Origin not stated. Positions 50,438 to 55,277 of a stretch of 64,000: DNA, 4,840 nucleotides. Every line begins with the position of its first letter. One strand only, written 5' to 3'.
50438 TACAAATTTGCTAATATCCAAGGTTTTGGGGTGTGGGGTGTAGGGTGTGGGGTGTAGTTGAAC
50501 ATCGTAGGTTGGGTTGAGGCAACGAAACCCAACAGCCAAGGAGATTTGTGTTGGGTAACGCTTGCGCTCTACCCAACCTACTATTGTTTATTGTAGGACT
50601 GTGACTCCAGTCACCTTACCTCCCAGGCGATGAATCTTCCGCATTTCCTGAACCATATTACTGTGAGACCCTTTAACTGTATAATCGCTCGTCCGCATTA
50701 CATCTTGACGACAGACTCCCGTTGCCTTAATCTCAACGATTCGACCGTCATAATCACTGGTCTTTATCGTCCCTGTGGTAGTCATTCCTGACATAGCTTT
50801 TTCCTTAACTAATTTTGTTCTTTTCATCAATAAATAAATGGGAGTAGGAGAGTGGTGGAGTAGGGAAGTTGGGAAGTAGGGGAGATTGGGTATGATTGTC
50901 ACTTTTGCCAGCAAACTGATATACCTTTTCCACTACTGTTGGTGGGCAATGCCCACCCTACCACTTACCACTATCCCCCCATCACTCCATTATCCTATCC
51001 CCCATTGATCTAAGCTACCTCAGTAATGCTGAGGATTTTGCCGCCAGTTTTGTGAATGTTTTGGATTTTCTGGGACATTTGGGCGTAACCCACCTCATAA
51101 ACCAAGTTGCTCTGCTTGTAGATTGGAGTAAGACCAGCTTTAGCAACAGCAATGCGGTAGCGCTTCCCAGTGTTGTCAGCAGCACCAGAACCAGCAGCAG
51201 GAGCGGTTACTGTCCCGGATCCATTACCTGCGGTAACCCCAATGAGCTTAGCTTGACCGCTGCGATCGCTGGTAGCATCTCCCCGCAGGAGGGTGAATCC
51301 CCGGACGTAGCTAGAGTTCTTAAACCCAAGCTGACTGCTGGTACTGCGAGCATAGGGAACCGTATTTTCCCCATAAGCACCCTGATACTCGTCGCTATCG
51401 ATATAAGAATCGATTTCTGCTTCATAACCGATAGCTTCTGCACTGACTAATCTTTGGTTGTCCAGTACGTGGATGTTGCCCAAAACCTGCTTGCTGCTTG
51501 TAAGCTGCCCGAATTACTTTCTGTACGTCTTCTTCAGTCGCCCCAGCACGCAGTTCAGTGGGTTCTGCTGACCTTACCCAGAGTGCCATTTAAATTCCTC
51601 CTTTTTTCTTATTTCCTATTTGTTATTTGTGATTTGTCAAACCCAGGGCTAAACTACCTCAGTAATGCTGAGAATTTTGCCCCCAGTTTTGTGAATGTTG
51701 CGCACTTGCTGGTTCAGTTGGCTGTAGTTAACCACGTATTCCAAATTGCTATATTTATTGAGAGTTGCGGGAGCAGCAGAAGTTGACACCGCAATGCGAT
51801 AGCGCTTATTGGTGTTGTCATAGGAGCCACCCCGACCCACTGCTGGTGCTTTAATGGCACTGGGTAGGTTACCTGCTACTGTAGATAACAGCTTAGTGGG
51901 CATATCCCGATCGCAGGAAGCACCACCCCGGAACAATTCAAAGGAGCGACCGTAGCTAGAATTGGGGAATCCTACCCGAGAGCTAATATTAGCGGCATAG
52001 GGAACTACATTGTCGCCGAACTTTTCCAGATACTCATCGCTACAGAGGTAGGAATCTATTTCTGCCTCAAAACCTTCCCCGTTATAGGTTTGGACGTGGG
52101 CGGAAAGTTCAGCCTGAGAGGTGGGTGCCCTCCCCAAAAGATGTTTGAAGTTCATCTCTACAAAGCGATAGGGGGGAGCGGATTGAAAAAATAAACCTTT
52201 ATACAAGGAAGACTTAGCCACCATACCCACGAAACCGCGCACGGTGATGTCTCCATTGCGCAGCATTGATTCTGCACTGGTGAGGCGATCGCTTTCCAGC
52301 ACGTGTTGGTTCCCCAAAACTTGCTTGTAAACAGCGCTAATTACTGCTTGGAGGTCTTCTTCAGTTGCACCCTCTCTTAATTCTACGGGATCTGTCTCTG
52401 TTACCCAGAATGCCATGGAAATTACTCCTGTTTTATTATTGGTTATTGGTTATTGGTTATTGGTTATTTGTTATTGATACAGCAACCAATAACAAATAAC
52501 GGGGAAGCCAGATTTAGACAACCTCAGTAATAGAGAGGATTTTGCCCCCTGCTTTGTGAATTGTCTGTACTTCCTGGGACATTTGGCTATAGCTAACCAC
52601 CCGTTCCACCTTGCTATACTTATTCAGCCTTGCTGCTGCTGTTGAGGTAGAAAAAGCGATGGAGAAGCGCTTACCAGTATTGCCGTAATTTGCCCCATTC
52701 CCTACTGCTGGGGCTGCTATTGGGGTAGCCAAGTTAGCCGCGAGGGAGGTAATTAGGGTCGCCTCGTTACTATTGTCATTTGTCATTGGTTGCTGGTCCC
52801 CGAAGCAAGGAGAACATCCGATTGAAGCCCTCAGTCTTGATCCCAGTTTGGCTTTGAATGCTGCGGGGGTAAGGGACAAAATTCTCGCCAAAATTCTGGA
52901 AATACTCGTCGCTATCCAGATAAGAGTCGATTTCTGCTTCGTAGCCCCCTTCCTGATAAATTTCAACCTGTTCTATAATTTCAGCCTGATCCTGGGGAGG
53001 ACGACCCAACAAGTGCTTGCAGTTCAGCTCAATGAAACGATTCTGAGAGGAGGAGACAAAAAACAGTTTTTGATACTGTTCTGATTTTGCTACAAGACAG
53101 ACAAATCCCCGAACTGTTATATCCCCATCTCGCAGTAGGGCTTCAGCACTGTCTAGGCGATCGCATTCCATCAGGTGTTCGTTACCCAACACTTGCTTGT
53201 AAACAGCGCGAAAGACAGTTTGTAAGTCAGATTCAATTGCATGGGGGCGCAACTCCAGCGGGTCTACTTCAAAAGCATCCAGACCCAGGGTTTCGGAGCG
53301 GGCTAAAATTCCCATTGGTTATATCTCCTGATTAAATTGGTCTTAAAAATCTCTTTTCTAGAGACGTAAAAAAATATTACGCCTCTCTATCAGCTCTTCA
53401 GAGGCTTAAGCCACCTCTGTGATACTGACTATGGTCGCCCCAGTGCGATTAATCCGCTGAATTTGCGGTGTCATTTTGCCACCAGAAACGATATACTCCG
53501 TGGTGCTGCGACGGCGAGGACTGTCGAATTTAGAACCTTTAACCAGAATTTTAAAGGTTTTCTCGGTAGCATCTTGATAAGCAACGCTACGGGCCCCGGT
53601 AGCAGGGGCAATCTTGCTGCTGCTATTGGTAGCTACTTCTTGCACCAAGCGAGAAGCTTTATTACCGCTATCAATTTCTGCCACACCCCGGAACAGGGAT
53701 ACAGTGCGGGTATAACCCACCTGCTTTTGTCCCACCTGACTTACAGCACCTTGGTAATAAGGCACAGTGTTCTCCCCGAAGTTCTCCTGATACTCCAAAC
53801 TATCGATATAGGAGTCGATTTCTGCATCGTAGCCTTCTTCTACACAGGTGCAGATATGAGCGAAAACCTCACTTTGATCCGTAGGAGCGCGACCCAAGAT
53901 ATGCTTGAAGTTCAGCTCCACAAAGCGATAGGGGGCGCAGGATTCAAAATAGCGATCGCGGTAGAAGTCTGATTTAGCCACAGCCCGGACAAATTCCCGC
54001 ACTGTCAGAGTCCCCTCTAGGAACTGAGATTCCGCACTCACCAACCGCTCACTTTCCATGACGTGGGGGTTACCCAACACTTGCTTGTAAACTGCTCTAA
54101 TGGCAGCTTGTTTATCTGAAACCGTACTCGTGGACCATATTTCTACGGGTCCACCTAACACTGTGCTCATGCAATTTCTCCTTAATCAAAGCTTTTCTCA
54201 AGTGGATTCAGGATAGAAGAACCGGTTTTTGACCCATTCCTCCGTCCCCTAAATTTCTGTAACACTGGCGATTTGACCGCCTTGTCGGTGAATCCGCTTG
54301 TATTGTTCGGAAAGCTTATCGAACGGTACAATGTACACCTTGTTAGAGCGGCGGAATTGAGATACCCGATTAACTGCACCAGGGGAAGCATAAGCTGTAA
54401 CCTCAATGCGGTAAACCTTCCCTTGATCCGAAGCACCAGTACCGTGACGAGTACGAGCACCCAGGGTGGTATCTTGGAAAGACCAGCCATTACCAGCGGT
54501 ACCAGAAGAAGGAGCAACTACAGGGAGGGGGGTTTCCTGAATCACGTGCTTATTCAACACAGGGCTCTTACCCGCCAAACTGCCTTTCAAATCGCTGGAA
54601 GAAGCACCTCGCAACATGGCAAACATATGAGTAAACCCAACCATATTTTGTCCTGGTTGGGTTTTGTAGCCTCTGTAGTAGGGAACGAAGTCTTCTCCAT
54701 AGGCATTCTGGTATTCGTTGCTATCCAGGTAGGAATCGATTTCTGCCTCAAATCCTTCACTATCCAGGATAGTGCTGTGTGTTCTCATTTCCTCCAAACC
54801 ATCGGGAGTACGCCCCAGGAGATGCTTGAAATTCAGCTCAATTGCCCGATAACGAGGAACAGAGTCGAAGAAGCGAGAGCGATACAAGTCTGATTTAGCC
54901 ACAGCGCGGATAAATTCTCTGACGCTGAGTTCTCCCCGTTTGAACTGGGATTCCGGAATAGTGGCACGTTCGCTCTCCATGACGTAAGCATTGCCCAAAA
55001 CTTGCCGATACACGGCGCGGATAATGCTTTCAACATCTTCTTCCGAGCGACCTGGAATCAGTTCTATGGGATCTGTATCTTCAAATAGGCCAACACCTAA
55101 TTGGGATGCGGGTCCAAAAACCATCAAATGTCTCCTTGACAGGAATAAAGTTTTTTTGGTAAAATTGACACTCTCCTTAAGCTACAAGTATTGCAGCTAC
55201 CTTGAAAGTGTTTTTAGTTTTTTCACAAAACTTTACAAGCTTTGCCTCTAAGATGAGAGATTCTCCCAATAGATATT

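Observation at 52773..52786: An exact 7-bp tandem duplication splits a phycoerythrin rod-linker gene into two ORFs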

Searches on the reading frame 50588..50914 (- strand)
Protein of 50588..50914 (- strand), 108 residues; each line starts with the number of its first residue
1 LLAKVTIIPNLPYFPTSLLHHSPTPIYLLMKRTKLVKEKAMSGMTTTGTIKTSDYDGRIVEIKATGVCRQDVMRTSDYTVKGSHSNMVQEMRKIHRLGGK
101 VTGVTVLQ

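Call 29: search_protein_families(library=pfam, proteins=[window:50588-50914:-])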
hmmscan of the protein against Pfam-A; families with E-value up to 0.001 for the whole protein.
window:50588-50914:- (108 aa): 1 family
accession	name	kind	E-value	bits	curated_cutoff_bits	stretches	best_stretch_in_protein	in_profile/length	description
PF01383.26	CpcD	-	2.6e-06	28.1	27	1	64-105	13-54/55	CpcD/allophycocyanin linker domain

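Call 42: search_protein_families(library=ncbifam, proteins=[window:50588-50914:-], max_evalue=0.00001)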
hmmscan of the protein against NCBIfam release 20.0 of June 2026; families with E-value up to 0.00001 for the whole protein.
window:50588-50914:- (108 aa): 0 families

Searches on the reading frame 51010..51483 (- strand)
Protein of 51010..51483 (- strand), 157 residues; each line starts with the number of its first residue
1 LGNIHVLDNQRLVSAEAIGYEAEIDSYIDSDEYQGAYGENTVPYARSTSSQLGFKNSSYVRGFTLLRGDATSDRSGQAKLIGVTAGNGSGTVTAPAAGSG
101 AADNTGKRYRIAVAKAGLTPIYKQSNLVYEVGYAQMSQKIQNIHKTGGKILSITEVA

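Call 29: search_protein_families(library=pfam, proteins=[window:51010-51483:-])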
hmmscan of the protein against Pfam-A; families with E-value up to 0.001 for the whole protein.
window:51010-51483:- (157 aa): 2 families
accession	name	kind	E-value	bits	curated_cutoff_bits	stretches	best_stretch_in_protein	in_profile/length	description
PF01383.26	CpcD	-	6e-15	55.7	27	1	106-155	1-55/55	CpcD/allophycocyanin linker domain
PF00427.26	PBS_linker_poly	-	8e-09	36.1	28.7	1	16-46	96-126/126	Phycobilisome Linker polypeptide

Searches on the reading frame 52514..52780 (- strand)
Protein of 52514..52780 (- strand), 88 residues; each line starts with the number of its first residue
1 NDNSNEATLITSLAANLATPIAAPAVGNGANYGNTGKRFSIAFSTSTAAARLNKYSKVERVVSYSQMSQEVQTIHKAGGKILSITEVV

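Call 29: search_protein_families(library=pfam, proteins=[window:52514-52780:-])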
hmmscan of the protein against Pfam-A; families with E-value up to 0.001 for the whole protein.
window:52514-52780:- (88 aa): 1 family
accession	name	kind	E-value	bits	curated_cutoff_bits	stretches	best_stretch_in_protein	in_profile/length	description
PF01383.26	CpcD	-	3e-11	43.9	27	1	54-86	23-55/55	CpcD/allophycocyanin linker domain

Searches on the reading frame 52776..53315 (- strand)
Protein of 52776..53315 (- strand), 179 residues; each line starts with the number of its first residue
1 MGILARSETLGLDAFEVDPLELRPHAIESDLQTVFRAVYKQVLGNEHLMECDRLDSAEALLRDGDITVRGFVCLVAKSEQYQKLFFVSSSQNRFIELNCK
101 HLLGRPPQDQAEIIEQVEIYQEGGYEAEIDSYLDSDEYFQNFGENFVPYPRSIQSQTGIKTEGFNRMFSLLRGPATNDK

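Call 7: find_encoding_contigs(protein=window:52776-53315:-, flank=10000, max_places=10)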
Protein window:52776-53315:- (179 aa): no gene with exactly this product is on record in the collection.

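Call 29: search_protein_families(library=pfam, proteins=[window:52776-53315:-])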
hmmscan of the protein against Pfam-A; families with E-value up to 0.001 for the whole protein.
window:52776-53315:- (179 aa): 1 family
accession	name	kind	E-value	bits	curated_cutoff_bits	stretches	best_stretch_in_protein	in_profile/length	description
PF00427.26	PBS_linker_poly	-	5.5e-46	156.1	28.7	1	28-151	3-126/126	Phycobilisome Linker polypeptide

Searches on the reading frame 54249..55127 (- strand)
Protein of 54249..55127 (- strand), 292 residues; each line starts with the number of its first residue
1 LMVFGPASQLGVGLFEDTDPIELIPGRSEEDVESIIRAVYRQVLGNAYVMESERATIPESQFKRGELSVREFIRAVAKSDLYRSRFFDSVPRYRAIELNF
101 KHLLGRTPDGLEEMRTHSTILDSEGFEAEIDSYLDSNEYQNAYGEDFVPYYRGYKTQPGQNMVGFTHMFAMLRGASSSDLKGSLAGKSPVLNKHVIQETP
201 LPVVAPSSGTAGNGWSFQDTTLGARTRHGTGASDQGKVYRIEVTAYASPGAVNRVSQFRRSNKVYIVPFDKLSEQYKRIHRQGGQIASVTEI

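Call 29: search_protein_families(library=pfam, proteins=[window:54249-55127:-])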
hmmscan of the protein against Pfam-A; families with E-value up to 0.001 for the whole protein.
window:54249-55127:- (292 aa): 2 families
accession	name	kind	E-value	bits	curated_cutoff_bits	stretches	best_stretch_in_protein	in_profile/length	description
PF00427.26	PBS_linker_poly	-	3.8e-50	169.6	28.7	1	28-152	2-126/126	Phycobilisome Linker polypeptide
PF01383.26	CpcD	-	3.9e-21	75.5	27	1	236-290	1-54/55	CpcD/allophycocyanin linker domain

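Call 42: search_protein_families(library=ncbifam, proteins=[window:54249-55127:-], max_evalue=0.00001)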
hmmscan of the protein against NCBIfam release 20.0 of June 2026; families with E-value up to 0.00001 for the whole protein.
window:54249-55127:- (292 aa): 5 families
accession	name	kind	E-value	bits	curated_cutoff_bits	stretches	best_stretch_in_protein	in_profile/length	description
NF058512.1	Rod_Core_CpcG2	exception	4.9e-30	104.6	420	1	28-158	38-169/247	phycobilisome rod-core linker protein CpcG2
NF058511.1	Rod_Core_CpcG1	exception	2.1e-29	102.7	430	1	26-158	36-169/279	phycobilisome rod-core linker protein CpcG1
NF058514.1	Rod_Core_CpcG3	exception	4.8e-24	85.4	425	1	26-155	38-167/242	phycobilisome rod-core linker protein CpcG3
NF058513.1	Rod_Core_CpcG4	exception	1.8e-23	83.3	440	1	27-163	39-175/250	phycobilisome rod-core linker protein CpcG4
NF058509.1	rod_cap_CpcD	equivalog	1.9e-07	30.9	80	1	232-291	13-74/77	rod-capping linker protein CpcD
